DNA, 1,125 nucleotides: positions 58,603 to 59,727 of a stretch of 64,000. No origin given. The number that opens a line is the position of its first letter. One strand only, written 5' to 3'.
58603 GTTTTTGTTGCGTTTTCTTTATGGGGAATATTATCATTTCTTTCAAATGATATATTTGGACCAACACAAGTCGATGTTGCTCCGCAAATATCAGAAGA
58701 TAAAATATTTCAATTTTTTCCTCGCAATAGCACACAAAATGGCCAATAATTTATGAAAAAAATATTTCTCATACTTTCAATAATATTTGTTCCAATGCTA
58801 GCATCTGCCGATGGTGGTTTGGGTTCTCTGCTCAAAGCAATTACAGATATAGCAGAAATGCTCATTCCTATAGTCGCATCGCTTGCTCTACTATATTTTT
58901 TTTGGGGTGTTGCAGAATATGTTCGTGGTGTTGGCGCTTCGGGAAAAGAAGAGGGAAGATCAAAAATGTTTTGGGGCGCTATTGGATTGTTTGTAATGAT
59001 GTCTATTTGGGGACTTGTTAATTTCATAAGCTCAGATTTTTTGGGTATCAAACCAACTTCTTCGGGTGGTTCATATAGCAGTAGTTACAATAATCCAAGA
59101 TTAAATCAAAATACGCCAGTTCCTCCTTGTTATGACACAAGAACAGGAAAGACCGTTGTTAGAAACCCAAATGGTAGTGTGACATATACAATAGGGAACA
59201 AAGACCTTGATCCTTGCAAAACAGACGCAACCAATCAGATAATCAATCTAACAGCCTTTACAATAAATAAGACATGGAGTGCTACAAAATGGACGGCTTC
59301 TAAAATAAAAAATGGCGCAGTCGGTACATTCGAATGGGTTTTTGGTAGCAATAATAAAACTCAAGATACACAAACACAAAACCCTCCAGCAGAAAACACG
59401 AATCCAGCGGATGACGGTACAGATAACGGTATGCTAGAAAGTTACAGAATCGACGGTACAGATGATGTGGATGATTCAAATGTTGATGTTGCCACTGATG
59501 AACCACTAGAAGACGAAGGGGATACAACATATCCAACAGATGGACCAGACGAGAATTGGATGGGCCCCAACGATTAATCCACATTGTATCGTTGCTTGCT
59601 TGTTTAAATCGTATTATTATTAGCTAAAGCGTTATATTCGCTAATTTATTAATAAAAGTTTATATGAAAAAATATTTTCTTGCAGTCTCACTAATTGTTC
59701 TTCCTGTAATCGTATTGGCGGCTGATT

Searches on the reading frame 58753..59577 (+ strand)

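Call 75: search_protein_families(library=pfam, proteins=[window:58753-59577:+], max_evalue=0.001)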
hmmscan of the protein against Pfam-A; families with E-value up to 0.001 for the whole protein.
window:58753-59577:+ (274 aa): 1 family
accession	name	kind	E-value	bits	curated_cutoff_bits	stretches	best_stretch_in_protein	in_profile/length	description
PF18895.5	T4SS_pilin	-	7.2e-06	26.4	26.6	1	29-92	8-71/71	Type IV secretion system pilin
